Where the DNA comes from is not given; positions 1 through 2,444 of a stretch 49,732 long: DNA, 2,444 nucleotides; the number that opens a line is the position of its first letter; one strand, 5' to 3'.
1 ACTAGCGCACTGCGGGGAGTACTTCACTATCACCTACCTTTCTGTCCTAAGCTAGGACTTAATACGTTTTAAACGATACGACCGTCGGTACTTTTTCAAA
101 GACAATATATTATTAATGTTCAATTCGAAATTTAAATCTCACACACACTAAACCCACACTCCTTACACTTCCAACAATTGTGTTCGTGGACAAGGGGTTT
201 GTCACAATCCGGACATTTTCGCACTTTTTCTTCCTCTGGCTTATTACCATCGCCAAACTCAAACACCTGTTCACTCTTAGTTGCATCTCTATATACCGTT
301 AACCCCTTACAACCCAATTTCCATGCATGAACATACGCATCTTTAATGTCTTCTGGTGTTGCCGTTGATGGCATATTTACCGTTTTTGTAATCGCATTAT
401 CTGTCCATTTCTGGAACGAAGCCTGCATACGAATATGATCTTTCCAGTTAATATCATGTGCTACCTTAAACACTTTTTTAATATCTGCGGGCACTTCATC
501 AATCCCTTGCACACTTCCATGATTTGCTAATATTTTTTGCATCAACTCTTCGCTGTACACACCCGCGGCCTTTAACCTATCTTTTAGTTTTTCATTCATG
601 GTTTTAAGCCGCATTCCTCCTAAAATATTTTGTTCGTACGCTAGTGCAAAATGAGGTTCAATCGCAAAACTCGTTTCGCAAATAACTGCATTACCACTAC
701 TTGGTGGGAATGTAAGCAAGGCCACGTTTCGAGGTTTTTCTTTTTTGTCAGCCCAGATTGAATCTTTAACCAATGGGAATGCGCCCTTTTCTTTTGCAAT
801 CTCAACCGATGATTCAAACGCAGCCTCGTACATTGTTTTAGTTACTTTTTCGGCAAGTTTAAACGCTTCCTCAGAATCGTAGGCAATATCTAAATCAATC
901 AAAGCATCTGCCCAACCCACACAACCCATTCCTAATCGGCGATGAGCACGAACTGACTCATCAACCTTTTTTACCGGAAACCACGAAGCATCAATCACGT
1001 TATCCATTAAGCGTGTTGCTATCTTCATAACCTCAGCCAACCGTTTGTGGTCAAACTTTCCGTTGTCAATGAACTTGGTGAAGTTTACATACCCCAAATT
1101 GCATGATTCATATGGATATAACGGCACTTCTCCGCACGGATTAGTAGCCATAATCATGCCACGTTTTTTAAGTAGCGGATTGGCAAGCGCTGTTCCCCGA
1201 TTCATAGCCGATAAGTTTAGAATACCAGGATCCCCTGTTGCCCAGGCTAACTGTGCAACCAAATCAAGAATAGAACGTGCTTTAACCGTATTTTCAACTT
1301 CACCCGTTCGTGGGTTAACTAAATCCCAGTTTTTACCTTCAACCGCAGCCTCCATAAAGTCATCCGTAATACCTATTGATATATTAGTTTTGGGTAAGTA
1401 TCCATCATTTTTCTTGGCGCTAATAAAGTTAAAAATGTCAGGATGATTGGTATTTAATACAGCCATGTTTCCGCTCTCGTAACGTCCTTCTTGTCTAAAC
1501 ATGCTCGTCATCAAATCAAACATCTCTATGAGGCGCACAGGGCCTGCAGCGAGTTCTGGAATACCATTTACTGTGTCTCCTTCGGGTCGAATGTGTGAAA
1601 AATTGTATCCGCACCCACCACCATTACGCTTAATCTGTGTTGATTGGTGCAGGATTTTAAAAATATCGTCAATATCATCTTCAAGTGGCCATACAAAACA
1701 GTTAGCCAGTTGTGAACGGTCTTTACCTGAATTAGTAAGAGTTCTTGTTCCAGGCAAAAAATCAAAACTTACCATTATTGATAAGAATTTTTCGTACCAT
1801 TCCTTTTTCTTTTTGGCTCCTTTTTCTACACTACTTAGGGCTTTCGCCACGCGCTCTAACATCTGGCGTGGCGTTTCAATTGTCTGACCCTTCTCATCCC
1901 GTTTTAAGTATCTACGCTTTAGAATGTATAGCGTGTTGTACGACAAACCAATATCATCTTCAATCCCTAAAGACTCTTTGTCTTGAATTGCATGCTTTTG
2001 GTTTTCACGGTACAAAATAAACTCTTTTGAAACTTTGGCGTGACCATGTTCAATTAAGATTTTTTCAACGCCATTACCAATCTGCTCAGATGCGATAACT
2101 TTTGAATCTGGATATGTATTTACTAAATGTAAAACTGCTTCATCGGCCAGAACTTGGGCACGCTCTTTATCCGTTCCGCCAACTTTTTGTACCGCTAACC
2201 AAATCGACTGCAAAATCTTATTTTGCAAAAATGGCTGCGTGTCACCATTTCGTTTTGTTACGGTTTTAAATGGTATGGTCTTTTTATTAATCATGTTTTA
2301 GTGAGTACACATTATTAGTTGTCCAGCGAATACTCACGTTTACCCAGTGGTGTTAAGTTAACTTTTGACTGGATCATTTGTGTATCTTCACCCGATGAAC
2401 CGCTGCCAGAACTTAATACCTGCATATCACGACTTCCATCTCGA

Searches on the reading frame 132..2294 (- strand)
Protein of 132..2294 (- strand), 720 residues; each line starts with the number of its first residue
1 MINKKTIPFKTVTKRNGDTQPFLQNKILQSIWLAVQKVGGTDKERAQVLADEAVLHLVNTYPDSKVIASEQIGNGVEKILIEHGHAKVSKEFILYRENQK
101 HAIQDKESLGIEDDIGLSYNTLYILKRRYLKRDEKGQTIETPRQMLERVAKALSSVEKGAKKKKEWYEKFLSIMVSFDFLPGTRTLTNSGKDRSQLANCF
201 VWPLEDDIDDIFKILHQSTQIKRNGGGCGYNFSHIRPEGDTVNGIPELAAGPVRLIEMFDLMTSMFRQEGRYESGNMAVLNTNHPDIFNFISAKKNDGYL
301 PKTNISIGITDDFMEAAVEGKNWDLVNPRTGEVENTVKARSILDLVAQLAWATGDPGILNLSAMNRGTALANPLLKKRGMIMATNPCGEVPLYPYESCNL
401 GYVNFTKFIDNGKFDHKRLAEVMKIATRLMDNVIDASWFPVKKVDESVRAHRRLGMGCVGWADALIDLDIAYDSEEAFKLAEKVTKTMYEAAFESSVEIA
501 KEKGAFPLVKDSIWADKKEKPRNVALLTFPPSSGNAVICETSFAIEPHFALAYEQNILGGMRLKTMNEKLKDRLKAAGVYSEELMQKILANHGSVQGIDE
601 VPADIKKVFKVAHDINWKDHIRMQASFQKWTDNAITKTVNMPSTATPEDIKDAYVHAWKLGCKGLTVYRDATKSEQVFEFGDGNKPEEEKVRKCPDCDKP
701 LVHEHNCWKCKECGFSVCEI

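Call 8: search_protein_families(library=pfam, proteins=[window:132-2294:-], max_evalue=0.001)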
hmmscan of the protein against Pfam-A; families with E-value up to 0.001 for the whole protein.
window:132-2294:- (720 aa): 3 families
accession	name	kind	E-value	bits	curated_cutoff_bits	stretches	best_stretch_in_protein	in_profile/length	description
PF02867.20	Ribonuc_red_lgC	-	5.1e-119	398.7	23.9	2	198-518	2-348/523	Ribonucleotide reductase, barrel domain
PF00317.26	Ribonuc_red_lgN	-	1e-20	74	28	1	117-193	3-76/77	Ribonucleotide reductase, all-alpha domain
PF03477.21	ATP-cone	-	1.9e-16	60.8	25.8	1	11-100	2-87/88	ATP cone domain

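Call 92: find_encoding_contigs(protein=window:132-2294:-, flank=10000, max_places=2)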
Protein window:132-2294:- (720 aa): 24 contigs read that carry it; 2 places shown.
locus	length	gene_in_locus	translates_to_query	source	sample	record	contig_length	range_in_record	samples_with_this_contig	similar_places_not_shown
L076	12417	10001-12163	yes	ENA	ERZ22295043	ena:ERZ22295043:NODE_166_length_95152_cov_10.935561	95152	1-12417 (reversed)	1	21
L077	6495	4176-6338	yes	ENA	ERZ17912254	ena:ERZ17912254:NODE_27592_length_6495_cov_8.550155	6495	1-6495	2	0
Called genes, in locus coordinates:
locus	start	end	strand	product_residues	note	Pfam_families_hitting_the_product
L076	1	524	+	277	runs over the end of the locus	-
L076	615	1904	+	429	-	PF14450:FtsA, PF02491:SHS2_FTSA, PF06723:MreB_Mbl, PF06277:EutA (weak), PF11104:PilM_2 (weak), PF14450:FtsA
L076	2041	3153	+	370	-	PF00091:Tubulin, PF12327:FtsZ_C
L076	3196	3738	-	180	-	PF01923:Cob_adeno_trans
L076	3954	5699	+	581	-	PF00317:Ribonuc_red_lgN, PF02867:Ribonuc_red_lgC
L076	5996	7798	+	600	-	PF00317:Ribonuc_red_lgN, PF02867:Ribonuc_red_lgC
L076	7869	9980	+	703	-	PF03477:ATP-cone, PF00317:Ribonuc_red_lgN, PF02867:Ribonuc_red_lgC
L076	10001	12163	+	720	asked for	PF03477:ATP-cone, PF00317:Ribonuc_red_lgN, PF02867:Ribonuc_red_lgC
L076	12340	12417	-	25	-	?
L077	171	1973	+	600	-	PF00317:Ribonuc_red_lgN, PF02867:Ribonuc_red_lgC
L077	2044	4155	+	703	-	PF03477:ATP-cone, PF00317:Ribonuc_red_lgN, PF02867:Ribonuc_red_lgC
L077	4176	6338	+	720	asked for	PF03477:ATP-cone, PF00317:Ribonuc_red_lgN, PF02867:Ribonuc_red_lgC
